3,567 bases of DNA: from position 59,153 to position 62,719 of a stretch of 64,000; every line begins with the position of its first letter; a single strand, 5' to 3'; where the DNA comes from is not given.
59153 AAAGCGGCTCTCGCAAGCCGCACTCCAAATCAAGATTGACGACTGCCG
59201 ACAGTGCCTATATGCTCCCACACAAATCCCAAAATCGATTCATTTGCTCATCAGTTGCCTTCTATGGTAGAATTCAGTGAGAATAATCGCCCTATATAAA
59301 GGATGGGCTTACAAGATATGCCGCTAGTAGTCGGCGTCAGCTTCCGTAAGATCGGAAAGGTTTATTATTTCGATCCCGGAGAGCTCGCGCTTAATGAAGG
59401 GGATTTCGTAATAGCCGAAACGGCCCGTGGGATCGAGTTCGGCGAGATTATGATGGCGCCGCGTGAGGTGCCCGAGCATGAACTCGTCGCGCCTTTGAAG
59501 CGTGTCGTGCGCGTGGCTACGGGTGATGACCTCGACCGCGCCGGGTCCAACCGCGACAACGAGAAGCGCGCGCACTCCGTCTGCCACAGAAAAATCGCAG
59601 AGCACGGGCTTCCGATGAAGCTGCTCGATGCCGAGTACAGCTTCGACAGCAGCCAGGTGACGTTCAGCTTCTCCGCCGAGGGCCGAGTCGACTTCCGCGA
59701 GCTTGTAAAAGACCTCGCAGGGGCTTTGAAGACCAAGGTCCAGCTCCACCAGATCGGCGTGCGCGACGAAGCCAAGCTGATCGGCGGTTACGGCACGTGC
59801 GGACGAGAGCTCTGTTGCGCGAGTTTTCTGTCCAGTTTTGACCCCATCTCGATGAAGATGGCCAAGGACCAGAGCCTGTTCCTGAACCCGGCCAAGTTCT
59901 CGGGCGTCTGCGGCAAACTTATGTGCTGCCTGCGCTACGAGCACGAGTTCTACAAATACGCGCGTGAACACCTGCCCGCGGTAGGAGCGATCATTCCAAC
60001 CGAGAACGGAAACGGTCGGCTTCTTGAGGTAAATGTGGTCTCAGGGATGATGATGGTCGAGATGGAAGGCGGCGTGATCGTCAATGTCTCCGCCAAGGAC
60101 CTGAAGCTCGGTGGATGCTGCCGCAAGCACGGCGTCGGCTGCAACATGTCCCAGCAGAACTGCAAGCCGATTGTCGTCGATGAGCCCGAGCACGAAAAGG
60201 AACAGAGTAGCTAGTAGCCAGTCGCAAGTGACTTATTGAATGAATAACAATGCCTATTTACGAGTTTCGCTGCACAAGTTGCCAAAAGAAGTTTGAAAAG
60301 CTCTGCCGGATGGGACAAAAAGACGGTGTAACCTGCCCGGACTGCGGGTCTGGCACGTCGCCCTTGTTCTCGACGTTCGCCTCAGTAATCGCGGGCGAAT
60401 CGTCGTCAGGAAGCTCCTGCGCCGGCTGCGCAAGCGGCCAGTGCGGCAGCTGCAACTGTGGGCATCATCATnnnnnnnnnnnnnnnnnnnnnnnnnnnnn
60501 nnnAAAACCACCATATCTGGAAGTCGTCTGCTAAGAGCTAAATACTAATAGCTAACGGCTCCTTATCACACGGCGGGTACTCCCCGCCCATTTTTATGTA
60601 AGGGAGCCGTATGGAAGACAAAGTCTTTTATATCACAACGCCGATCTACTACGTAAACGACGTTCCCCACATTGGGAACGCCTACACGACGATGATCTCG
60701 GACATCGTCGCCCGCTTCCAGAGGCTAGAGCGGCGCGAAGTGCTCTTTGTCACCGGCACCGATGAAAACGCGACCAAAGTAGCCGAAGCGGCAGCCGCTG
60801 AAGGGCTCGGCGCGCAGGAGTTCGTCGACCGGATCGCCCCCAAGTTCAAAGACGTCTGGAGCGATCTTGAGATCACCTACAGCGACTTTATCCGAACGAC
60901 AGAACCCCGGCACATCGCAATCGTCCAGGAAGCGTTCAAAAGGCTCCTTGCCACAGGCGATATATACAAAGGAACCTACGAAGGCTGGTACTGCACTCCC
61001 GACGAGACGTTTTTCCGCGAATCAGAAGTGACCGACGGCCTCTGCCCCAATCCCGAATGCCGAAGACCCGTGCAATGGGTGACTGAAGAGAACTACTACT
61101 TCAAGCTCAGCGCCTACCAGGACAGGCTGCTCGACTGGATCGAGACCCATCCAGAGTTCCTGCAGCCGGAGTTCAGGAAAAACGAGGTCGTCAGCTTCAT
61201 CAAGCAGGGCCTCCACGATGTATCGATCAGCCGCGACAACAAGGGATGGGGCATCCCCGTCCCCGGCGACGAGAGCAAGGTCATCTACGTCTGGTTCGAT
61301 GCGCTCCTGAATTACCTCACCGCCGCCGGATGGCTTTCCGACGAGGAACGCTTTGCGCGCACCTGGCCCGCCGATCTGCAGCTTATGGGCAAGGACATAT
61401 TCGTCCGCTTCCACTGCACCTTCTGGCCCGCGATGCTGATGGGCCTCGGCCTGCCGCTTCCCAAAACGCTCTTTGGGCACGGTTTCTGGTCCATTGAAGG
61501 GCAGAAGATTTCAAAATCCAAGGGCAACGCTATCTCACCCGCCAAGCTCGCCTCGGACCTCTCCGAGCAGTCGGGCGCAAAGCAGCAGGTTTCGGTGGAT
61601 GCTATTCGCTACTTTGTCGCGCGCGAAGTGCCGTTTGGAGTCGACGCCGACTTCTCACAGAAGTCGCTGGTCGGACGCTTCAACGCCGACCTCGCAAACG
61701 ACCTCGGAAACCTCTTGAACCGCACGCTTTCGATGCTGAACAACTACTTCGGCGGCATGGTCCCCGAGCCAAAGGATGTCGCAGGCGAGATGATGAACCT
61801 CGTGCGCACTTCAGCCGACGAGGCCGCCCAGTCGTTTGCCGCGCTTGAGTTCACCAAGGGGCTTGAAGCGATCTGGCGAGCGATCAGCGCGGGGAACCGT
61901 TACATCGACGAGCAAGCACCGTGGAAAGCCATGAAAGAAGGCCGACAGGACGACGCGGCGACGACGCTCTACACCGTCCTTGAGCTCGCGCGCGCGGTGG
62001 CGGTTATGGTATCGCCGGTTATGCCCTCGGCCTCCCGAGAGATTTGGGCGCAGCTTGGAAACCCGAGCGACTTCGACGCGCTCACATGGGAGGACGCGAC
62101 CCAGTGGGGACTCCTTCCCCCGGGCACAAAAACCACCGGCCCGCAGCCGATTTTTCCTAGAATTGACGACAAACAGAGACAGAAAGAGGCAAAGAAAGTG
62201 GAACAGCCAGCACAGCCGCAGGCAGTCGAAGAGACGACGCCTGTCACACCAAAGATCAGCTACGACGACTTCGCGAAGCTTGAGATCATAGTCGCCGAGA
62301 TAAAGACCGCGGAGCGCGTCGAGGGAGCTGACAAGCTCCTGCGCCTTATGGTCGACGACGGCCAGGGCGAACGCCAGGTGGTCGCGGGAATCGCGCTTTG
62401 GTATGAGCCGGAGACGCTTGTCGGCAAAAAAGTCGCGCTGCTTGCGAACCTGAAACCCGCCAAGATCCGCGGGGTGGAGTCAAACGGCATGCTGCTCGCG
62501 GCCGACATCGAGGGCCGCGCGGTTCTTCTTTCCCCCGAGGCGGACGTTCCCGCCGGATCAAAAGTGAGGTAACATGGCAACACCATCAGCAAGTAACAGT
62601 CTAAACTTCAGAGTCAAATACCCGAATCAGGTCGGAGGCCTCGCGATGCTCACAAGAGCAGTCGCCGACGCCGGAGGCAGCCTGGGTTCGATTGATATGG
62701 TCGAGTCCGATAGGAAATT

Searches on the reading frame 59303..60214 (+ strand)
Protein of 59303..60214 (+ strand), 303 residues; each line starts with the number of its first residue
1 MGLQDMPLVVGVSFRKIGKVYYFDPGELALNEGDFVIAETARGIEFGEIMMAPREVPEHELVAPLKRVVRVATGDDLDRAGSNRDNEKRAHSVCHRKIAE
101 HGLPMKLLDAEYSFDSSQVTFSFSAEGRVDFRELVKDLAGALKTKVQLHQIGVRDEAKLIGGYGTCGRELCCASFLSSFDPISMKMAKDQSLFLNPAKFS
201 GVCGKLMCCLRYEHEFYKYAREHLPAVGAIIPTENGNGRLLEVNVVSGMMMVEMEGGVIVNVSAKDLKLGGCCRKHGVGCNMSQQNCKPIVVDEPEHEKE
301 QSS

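Call 39: search_protein_families(library=pfam, proteins=[window:59303-60214:+], max_evalue=0.001)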
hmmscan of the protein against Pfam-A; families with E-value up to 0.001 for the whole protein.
window:59303-60214:+ (303 aa): 1 family
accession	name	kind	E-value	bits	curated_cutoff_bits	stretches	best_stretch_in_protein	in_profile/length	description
PF04468.17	PSP1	-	8.9e-32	109.7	27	1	66-151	1-86/86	PSP1 C-terminal conserved region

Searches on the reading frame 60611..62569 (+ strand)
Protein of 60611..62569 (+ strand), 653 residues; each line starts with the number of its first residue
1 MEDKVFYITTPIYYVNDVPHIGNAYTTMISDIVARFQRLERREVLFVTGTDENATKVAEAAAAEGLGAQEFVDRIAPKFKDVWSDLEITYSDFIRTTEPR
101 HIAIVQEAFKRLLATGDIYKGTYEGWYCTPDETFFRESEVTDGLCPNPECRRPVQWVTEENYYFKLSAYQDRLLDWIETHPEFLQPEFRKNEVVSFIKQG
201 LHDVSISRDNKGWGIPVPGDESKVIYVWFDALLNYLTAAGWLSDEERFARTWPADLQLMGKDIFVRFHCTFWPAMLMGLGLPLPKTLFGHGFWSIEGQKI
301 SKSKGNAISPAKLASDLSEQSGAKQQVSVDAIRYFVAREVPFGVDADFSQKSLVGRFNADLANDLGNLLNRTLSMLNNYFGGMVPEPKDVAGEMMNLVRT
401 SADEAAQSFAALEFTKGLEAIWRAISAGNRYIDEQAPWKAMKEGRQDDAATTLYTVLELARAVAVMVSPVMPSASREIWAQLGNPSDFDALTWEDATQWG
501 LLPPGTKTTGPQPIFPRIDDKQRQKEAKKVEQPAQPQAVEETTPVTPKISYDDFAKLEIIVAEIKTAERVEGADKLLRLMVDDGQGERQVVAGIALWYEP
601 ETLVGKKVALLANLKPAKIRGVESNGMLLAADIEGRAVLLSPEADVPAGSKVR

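Call 77: find_encoding_contigs(protein=window:60611-62569:+, flank=10000, max_places=3)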
Protein window:60611-62569:+ (653 aa): no gene with exactly this product is on record in the collection.
